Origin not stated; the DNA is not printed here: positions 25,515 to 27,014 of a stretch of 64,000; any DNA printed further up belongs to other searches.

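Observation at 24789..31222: Exported DgoD-like dehydratase heading a cluster of secreted enzymes: candidate periplasmic non-phosphorylative sugar-acid route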

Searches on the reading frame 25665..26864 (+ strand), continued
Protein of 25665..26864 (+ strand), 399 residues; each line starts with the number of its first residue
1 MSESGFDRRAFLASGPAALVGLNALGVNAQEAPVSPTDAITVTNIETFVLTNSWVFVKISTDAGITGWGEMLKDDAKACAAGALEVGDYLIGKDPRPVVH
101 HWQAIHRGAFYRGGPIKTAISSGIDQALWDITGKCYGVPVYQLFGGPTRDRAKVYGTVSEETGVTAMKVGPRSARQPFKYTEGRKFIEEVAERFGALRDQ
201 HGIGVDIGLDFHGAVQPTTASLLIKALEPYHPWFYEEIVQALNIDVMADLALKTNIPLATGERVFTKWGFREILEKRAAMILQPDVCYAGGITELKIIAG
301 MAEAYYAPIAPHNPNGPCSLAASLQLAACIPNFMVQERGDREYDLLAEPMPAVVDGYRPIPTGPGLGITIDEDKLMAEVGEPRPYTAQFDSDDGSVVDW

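Call 50: search_protein_families(library=ncbifam, proteins=[L065:11257-12558:+, L079:11120-12394:+, L083:11202-12500:+, L085:11155-12465:+, L022:4402-5661:+, L063:11169-12506:+, L072:11283-12578:+, L064:5266-6639:+, L035:11314-12672:+, L027:11187-12578:+], max_evalue=0.00001)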
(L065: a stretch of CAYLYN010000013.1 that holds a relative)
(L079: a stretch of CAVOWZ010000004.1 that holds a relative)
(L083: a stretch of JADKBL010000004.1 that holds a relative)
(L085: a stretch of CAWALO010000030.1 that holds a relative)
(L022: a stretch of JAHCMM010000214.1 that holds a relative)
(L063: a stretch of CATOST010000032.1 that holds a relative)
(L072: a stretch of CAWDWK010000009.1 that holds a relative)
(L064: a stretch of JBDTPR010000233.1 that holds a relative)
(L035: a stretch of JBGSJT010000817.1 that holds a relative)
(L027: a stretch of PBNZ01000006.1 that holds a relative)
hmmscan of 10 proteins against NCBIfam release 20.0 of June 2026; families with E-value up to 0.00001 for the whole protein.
L065:11257-12558:+ (433 aa): 33 families (the best 25 are shown)
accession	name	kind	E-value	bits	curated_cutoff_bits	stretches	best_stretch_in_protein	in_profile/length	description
TIGR00893.1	2A0114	subfamily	8.8e-78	262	395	1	17-392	2-378/399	D-galactonate transporter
TIGR00881.1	2A0104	subfamily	1e-45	156.5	407.75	1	16-393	2-377/379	phosphoglycerate transporter protein PgtP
TIGR00895.1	2A0115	subfamily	5.8e-33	114.4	418.55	1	2-386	10-398/398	aromatic acid/H+ symport family MFS transporter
TIGR00894.1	2A0114euk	subfamily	1.9e-28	99.2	626.45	1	37-391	69-425/465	Na(+)-dependent inorganic phosphate cotransporter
TIGR00886.1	2A0108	subfamily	7.3e-21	74.6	311.7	1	29-375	21-368/368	NarK family nitrate/nitrite MFS transporter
NF008586.0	PRK11551.1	equivalog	1.4e-19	70.3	410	1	9-398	15-380/406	3-(3-hydroxy-phenyl)propionate transporter MhpT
NF003024.0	PRK03893.1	subfamily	2.4e-16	59.6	604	1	13-197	25-206/497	sialate:H+ symport family MFS transporter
TIGR00891.1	2A0112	subfamily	3.3e-16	59.4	552.9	1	2-390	5-392/405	sialate:H+ symport family MFS transporter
NF038246.1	bile_salt_MFS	equivalog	5.9e-15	55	400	1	6-388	2-379/408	conjugated bile salt MFS transporter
NF049980.1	SfMCT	equivalog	9e-15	54.2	320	1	35-390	28-366/378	L-lactate MFS transporter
NF053517.1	HbztTptrPcaK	equivalog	8.3e-14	51.4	770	1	3-371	13-384/437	4-hydroxybenzoate transporter PcaK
TIGR00880.1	2_A_01_02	superfamily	3.3e-13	50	131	1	54-183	4-137/141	multidrug resistance protein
NF011571.1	PRK14995.1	subfamily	6.6e-13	48.2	701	1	7-191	4-187/493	SmvA family efflux MFS transporter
TIGR00711.1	efflux_EmrB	subfamily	4.6e-12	45.4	230.2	1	13-189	6-182/485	DHA2 family efflux MFS transporter permease subunit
NF000031.1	MFS_efflux_LmrA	exception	5.4e-12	45.2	850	1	6-181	28-202/484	lincomycin efflux MFS transporter Lmr(A)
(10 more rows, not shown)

L079:11120-12394:+ (424 aa): 3 families
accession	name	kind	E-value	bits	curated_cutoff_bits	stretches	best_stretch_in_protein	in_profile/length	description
NF037982.1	Nramp_1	equivalog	1.1e-24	87.4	50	2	21-215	1-188/404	Nramp family divalent metal transporter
NF001923.0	PRK00701.1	subfamily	7.1e-22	77.7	430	1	17-421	34-434/439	Mn(2+) uptake NRAMP transporter MntH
TIGR01197.1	nramp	subfamily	4.5e-10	39.4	272.5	1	20-386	7-388/390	metal ion transporter, metal ion (Mn2+/Fe2+) transporter (Nramp) family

L083:11202-12500:+ (432 aa): 34 families (the best 25 are shown)
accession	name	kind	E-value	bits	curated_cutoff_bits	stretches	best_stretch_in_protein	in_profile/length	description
TIGR00893.1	2A0114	subfamily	4.9e-75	253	395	1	17-401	2-389/399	D-galactonate transporter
TIGR00881.1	2A0104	subfamily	8.8e-45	153.3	407.75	1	16-392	2-377/379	phosphoglycerate transporter protein PgtP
TIGR00894.1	2A0114euk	subfamily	3e-31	108.5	626.45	1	36-404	68-434/465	Na(+)-dependent inorganic phosphate cotransporter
TIGR00895.1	2A0115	subfamily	2.9e-27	95.6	418.55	1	3-385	11-398/398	aromatic acid/H+ symport family MFS transporter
TIGR00886.1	2A0108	subfamily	1.2e-21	77.2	311.7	1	27-374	19-368/368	NarK family nitrate/nitrite MFS transporter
NF008586.0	PRK11551.1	equivalog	5e-19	68.6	410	1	9-422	15-399/406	3-(3-hydroxy-phenyl)propionate transporter MhpT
TIGR00891.1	2A0112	subfamily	5.5e-17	61.9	552.9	1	5-388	8-391/405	sialate:H+ symport family MFS transporter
NF049980.1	SfMCT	equivalog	3.9e-16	58.7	320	1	35-234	28-219/378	L-lactate MFS transporter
NF038246.1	bile_salt_MFS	equivalog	8e-14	51.3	400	1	6-388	2-380/408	conjugated bile salt MFS transporter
NF003024.0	PRK03893.1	subfamily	1.1e-13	50.9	604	1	16-170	28-181/497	sialate:H+ symport family MFS transporter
TIGR02332.1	HpaX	equivalog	5.1e-13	48.9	615.4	1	5-203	5-209/412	4-hydroxyphenylacetate permease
NF011571.1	PRK14995.1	subfamily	3.3e-12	45.9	701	1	7-188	4-184/493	SmvA family efflux MFS transporter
TIGR00711.1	efflux_EmrB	subfamily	5.5e-12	45.2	230.2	1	13-191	6-184/485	DHA2 family efflux MFS transporter permease subunit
NF000031.1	MFS_efflux_LmrA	exception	7.7e-12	44.6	850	1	6-169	28-192/484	lincomycin efflux MFS transporter Lmr(A)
TIGR00890.1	2A0111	subfamily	8e-12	44.8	374.85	1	14-198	8-191/377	oxalate/formate antiport family MFS transporter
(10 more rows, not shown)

L085:11155-12465:+ (436 aa): 29 families (the best 25 are shown)
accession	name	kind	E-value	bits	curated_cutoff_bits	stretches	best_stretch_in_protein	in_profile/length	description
TIGR00893.1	2A0114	subfamily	1.8e-72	244.5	395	1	19-414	1-396/399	D-galactonate transporter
TIGR00881.1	2A0104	subfamily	1.3e-39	136.3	407.75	1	18-396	1-377/379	phosphoglycerate transporter protein PgtP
TIGR00894.1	2A0114euk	subfamily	2.9e-26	92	626.45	1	40-393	69-424/465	Na(+)-dependent inorganic phosphate cotransporter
TIGR00895.1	2A0115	subfamily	5.2e-26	91.5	418.55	1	5-183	10-188/398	aromatic acid/H+ symport family MFS transporter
TIGR00886.1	2A0108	subfamily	2.7e-18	66.2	311.7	1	33-378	22-368/368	NarK family nitrate/nitrite MFS transporter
NF008586.0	PRK11551.1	equivalog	3.9e-17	62.3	410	1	11-428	14-401/406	3-(3-hydroxy-phenyl)propionate transporter MhpT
NF053517.1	HbztTptrPcaK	equivalog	7.4e-17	61.4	770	1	6-187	13-193/437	4-hydroxybenzoate transporter PcaK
NF003024.0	PRK03893.1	subfamily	4.1e-16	58.9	604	1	9-184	18-191/497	sialate:H+ symport family MFS transporter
TIGR00891.1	2A0112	subfamily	4.7e-16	58.8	552.9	1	7-183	7-183/405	sialate:H+ symport family MFS transporter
TIGR00880.1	2_A_01_02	superfamily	3.3e-14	53.2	131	1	57-185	4-136/141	multidrug resistance protein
NF011571.1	PRK14995.1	subfamily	1e-11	44.3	701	1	10-195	4-188/493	SmvA family efflux MFS transporter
TIGR00711.1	efflux_EmrB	subfamily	1.1e-11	44.2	230.2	1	16-195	6-185/485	DHA2 family efflux MFS transporter permease subunit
NF000031.1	MFS_efflux_LmrA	exception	3.5e-11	42.5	850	1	10-180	29-198/484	lincomycin efflux MFS transporter Lmr(A)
TIGR00710.1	efflux_Bcr_CflA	subfamily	4.6e-11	42.8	200.9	1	48-186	41-180/385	Bcr/CflA family efflux MFS transporter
NF038246.1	bile_salt_MFS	equivalog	1.6e-10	40.5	400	1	9-391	2-379/408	conjugated bile salt MFS transporter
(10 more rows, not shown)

L022:4402-5661:+ (419 aa): 31 families (the best 25 are shown)
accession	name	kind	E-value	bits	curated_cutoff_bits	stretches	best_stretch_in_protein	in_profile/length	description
TIGR03999.1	thiol_BshA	equivalog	2.1e-20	73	273.7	1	141-404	80-355/375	N-acetyl-alpha-D-glucosaminyl L-malate synthase BshA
TIGR02149.1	glgA_Coryne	subfamily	7.7e-20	71.4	302.4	1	1-363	1-322/391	glycogen synthase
TIGR02095.1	glgA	subfamily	4.8e-19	68.4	328.45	2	245-368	291-412/477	glycogen/starch synthase, ADP-glucose type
TIGR04157.1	glyco_rSAM_CFB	subfamily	5.6e-15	55.2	400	1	192-366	160-342/406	TIGR04157 family glycosyltransferase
NF047684.1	TeichurnBiosyTuaC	equivalog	4.6e-14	52.2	550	1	143-365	106-330/391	teichuronic acid biosynthesis protein TuaC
TIGR03449.1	mycothiol_MshA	equivalog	6.1e-13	48.4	462.5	1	140-416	97-398/406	D-inositol-3-phosphate glycosyltransferase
NF050056.1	ProtGlycPglH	equivalog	3e-12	46.3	600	1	208-408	143-340/354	GalNAc-alpha-(1->4)-GalNAc-alpha-(1->3)-diNAcBac-PP-undecaprenol alpha-1,4-N-acetyl-D-galactosaminyltransferase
NF011726.0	PRK15179.1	equivalog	3e-12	45.7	733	1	238-363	508-630/694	Vi polysaccharide biosynthesis protein TviE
NF007396.0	PRK09922.1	equivalog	3.7e-11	42.5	385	1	195-364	129-300/361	lipopolysaccharide 1,6-galactosyltransferase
TIGR04047.1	MSMEG_0565_glyc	hypoth_equivalog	7e-11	41.8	259.85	1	185-413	122-366/373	MSMEG_0565 family glycosyltransferase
NF041876.1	EPS_EpsE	equivalog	7.5e-11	41.9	400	1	202-368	162-339/389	exopolysaccharide biosynthesis GT4 family glycosyltransferase EpsE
NF041010.1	glycosy_Agl16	equivalog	1.4e-10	40.6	575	1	197-415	129-345/352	glycosylation protein Agl16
NF038255.1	exopoly_VpsD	equivalog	2.4e-10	39.8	300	1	202-355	157-313/381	VpsD family glycosyltransferase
NF050063.1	ProtGlycPglJ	equivalog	2.9e-09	36.6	500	1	201-403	144-348/363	N-acetylgalactosamine-N,N'-diacetylbacillosaminyl-diphospho-undecaprenol 4-alpha-N-acetylgalactosaminyltransferase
NF046085.1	XrtY_assoc_Gly1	equivalog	3.4e-09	36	400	1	190-365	149-325/387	XrtY-associated glycosyltransferase XYAG1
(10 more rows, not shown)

L063:11169-12506:+ (445 aa): 0 families

L072:11283-12578:+ (431 aa): 23 families
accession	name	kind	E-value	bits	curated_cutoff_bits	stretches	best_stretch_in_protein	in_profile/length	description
NF051886.1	XaaProDiPepCaul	equivalog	9.7e-125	416.7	500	1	23-427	1-398/398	Xaa-Pro dipeptidase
TIGR01224.1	hutI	equivalog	1.1e-15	57.4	298.15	1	42-91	5-56/377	imidazolonepropionase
NF006689.0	PRK09237.1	equivalog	5.4e-11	41.7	371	1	22-130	5-93/383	amidohydrolase/deacetylase family metallohydrolase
NF006056.0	PRK08204.1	subfamily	7.5e-10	38.1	391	0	24-84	7-67/449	hypothetical protein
NF005557.0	PRK07228.1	equivalog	1e-08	34.3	522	0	23-87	4-68/445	5'-deoxyadenosine deaminase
NF006836.0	PRK09357.1-1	equivalog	1.2e-08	34.1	538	1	21-89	3-66/432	dihydroorotase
NF004636.0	PRK05985.1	subfamily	3.2e-08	32.8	408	1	42-84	19-61/398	amidohydrolase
TIGR00221.1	nagA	equivalog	3.9e-08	32.6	225.65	0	22-89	5-70/380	N-acetylglucosamine-6-phosphate deacetylase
TIGR03178.1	allantoinase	equivalog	8.1e-08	31.5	357.85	1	41-88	18-64/441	allantoinase AllB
NF009060.0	PRK12394.1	equivalog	1.3e-07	30.8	442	0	361-402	297-338/381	metallo-dependent hydrolase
NF006055.0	PRK08203.1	equivalog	1.5e-07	30.3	532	0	23-85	8-72/455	8-oxoguanine deaminase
NF006679.0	PRK09228.1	subfamily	5.2e-07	28.8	351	0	36-84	27-79/433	guanine deaminase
NF011989.0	PRK15446.2-5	equivalog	5.3e-07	28.7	565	1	26-83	8-62/385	alpha-D-ribose 1-methylphosphonate 5-triphosphate diphosphatase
TIGR01178.1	ade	equivalog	7e-07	28.1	472.5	1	22-84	2-59/552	adenine deaminase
NF006549.0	PRK09045.1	equivalog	9.1e-07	27.8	540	0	37-84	26-76/444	TRZ/ATZ family hydrolase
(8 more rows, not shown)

L064:5266-6639:+ (457 aa): 15 families
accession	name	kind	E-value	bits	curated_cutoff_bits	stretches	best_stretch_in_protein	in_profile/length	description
TIGR03413.1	GSH_gloB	equivalog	1.5e-20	73.6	200.8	1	26-184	21-164/248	hydroxyacylglutathione hydrolase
NF006444.0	PRK08762.1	equivalog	3.8e-18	65.3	449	1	358-456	13-114/387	molybdopterin-synthase adenylyltransferase MoeB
NF040641.1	bifunc_ST_SDO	equivalog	7.3e-17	61.3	625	1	92-223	262-378/423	bifunctional sulfur transferase/dioxygenase Blh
NF045521.1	rhoda_near_glyco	subfamily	1.9e-15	57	145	1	357-455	15-114/144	rhodanese homology domain-containing protein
NF001195.0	PRK00162.1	equivalog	2.6e-13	50.2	102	1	361-452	6-99/108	thiosulfate sulfurtransferase GlpE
NF005902.0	PRK07878.1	equivalog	1.2e-11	44.1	647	1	365-450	295-382/392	adenylyltransferase/sulfurtransferase MoeZ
NF005646.0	PRK07411.1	equivalog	8.4e-10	38.3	633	1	358-450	280-380/390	molybdopterin-synthase adenylyltransferase MoeB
NF007627.0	PRK10287.1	equivalog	2.5e-08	34.1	102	1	376-447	23-95/104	thiosulfate sulfurtransferase PspE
TIGR02981.1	phageshock_pspE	exception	2.6e-08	34.1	126.3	1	376-447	21-93/101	thiosulfate sulfurtransferase PspE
NF033105.1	bla_subclass_B3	equivalog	3.8e-08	32.9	240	0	90-138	123-170/257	subclass B3 metallo-beta-lactamase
NF041804.1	MBL_fold_SolJ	exception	3.8e-08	32.8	350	1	26-185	30-179/224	solanimycin biosynthesis MBL-fold hydrolase SolJ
NF007597.0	PRK10241.1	equivalog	5.8e-08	32.3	421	1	45-184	41-165/251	hydroxyacylglutathione hydrolase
NF041203.1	rhodanese_LYCAU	equivalog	7.7e-07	28.8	115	1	357-455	18-122/126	rhodanese-related (seleno)protein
NF012229.1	bla_class_B_core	domain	1.4e-06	28.5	100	0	45-121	47-137/139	metallo-beta-lactamase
NF008750.0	PRK11784.1-2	equivalog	2.9e-06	26.6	241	0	373-398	15-40/346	tRNA 2-selenouridine(34) synthase MnmH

L035:11314-12672:+ (452 aa): 0 families

L027:11187-12578:+ (463 aa): 37 families (the best 25 are shown)
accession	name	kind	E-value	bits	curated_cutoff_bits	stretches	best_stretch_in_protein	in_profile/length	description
NF052559.1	MthAcHydAcmB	equivalog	8e-26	90.7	550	1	115-379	13-287/391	methyl acetate hydrolase AcmB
NF002968.0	PRK03642.1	equivalog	3.8e-24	85.3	385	1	76-309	5-245/432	penicillin binding protein PBP4B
NF033085.1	bla_class_C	equivalog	1.8e-14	53.3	415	1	111-306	7-185/356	class C beta-lactamase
NF007943.0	PRK10662.1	equivalog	8.2e-14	51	266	1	106-367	34-276/380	D-alanyl-D-alanine-carboxypeptidase/endopeptidase AmpH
NF000422.6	blaPDC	exception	1.5e-12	47.5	865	1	96-305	21-215/397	PDC family class C beta-lactamase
NF000185.2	BlaEC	exception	8.3e-12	44.7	850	1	104-311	20-211/377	BlaEC family class C beta-lactamase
NF009622.0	PRK13128.1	equivalog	9.4e-12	44.2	443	1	126-309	23-195/518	D-aminopeptidase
NF000519.2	blaPDC_var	exception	9.5e-10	38.2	900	1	112-305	37-215/397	PDC variant family class C beta-lactamase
NF038269.1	lipase_LipE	equivalog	9.6e-10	38.1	750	1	152-317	79-243/407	lipase LipE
NF038359.1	blaPRC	exception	2.1e-09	36.8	820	1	105-310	26-212/379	PRC family class C beta-lactamase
NF041741.1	blaAMZ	exception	2.3e-09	37.1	825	1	112-307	37-214/396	AMZ family class C beta-lactamase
NF045925.1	3-sucCA_synth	equivalog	3.1e-09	35.8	800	0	346-444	226-317/498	3-succinylated cholic acid synthase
NF038366.1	blaSFDC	exception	6e-09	35.4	840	1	105-308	24-212/382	SFDC family class C beta-lactamase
NF012173.1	CMY2-MIR-ACT-EC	exception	1.1e-08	34.3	680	1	99-306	19-209/380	CMY2/MIR/ACT/EC family class C beta-lactamase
NF050047.1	blaELC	exception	3.9e-08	32.6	840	1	112-308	88-262/434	ELC family class C beta-lactamase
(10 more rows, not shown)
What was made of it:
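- An MFS of the D-galactonate-transporter subfamily lies directly downstream in 3 Bacteroidales loci (call 50). The nearest inner-membrane transporter type is the galactonate/hexuronate family (call 50). The DgoT-like MFS next to the gene in Bacteroidales could import galactonate rather than the product (call 50).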

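Call 51: predict_structure(alignment_id=A3)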
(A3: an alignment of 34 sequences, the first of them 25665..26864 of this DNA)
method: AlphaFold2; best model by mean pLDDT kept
length: 399 residues; sequences in the alignment: 34
mean_pLDDT: 59.5   pTM: 0.43
mean pLDDT of the five models: 59.5, 56.0, 54.6, 50.2, 50.1
residues with pLDDT >= 90: 11; 70-90: 117; 50-70: 141; < 50: 130
segments of 3 or more residues with pLDDT < 50: 1-9, 14-31, 111-113, 140-157, 161-164, 171-181, 286-293, 306-322, 336-350, 353-357, 363-372
pLDDT, mean of each block of 10 residues (from residue 1): 41 41 38 68 87 76 84 68 79 76 55 55 72 65 33 41 51 43 68 80 71 66 85 70 73 78 62 72 49 50 47 41 53 45 36 49 39 56 62 55
secondary structure, 60 per line:
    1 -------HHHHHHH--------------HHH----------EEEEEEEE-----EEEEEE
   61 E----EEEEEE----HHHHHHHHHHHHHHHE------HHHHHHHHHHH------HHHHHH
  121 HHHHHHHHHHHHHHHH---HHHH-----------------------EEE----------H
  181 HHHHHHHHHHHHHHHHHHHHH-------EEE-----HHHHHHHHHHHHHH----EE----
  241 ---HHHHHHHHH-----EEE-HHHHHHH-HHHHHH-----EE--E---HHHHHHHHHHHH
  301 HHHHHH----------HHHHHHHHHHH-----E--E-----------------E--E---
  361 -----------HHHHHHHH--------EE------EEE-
elements in order: H8-14 E42-49 E55-61 E66-71 H76-90 H98-108 H115-136 H140-143 E167-169 H180-201 E209-211 H217-230 H244-252 E258-260 H262-268 H270-275 H289-306 H317-327 H372-379 E396-398
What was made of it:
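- My AF2 model was too poor to use (pLDDT 59.5; call 51).
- Tried and rejected: I did not use it and ran no fold search (call 51).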

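Call 53: search_protein_families(library=pfam, proteins=[L060:798-3218:+, L060:3274-4392:+, L060:4556-5488:+, L060:5625-6803:+, L060:6800-8197:+, L060:8292-9677:+, L079:7025-8146:+, L079:12985-14214:+, L079:16182-17276:+, L065:6423-7550:+], max_evalue=0.00001)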
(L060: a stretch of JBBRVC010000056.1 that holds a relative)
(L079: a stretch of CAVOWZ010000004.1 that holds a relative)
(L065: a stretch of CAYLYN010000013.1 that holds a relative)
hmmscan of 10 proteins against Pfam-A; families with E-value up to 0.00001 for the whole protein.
L060:798-3218:+ (806 aa): 5 families
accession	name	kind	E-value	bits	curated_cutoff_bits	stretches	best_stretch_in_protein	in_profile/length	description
PF07944.18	Beta-AFase-like_GH127_cat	-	7.8e-108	361.2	24.9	1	40-421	1-374/376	Beta-L-arabinofuranosidase, GH127 catalytic domain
PF20736.2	Glyco_hydro127M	-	4e-23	81.8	24.2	1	433-545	2-95/95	Beta-L-arabinofuranosidase, GH127 middle domain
PF20737.2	Glyco_hydro127C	-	4.2e-22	78.1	23.7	1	547-654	1-71/71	Glycoside hydrolase family 127 C-terminal domain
PF00754.31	F5_F8_type_C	-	2.1e-07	31.6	28.2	1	704-797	25-120/127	F5/8 type C domain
PF22633.2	F5_F8_type_C_2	-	5.2e-06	27.4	27.8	0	703-788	10-91/91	NedA-like, galactose-binding domain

L060:3274-4392:+ (372 aa): 1 family
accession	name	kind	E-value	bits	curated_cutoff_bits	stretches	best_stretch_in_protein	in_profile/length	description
PF01263.26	Aldose_epim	-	2.8e-83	280.2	27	1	43-368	2-299/299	Aldose 1-epimerase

L060:4556-5488:+ (310 aa): 1 family
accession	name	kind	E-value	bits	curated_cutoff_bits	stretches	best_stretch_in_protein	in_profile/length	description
PF03737.21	RraA-like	-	1.1e-15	58.6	24.5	1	48-233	3-151/152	Aldolase/RraA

L060:5625-6803:+ (392 aa): 2 families
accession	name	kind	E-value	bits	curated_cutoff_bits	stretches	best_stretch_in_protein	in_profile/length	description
PF13378.12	MR_MLE_C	-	2.3e-34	119.5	29.4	1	166-382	12-218/219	Enolase C-terminal domain-like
PF02746.21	MR_MLE_N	-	3e-07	31.1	22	0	52-136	22-117/117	Mandelate racemase / muconate lactonizing enzyme, N-terminal domain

L060:6800-8197:+ (465 aa): 2 families
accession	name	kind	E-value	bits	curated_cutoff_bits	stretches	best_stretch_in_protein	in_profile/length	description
PF13378.12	MR_MLE_C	-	1.1e-50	172.9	29.4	1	214-439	6-218/219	Enolase C-terminal domain-like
PF02746.21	MR_MLE_N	-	3.3e-23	82.5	22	1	85-189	16-117/117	Mandelate racemase / muconate lactonizing enzyme, N-terminal domain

L060:8292-9677:+ (461 aa): 2 families
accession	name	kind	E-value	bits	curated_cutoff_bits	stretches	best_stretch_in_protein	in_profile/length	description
PF13378.12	MR_MLE_C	-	3.2e-38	132.1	29.4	1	232-435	25-218/219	Enolase C-terminal domain-like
PF02746.21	MR_MLE_N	-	8.3e-21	74.8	22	1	75-170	27-117/117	Mandelate racemase / muconate lactonizing enzyme, N-terminal domain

L079:7025-8146:+ (373 aa): 2 families
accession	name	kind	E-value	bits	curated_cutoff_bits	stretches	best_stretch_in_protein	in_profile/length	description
PF03786.19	UxuA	-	4.5e-46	157.7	23.7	1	62-358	13-332/352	D-mannonate dehydratase (UxuA)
PF01261.30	AP_endonuc_2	-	2.5e-16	60.6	31.1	1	67-344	2-229/249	Xylose isomerase-like TIM barrel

L079:12985-14214:+ (409 aa): 1 family
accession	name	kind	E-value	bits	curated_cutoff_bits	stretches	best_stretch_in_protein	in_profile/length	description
PF14307.12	Glyco_tran_WbsX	-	4.6e-45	155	25.1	1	35-401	3-350/350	Glycosyltransferase WbsX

L079:16182-17276:+ (364 aa): 1 family
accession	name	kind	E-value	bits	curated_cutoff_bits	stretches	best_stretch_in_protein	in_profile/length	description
PF16401.11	DUF5009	-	7e-07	29.3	25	1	11-108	3-101/260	Domain of unknown function (DUF5009)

L065:6423-7550:+ (375 aa): 0 families
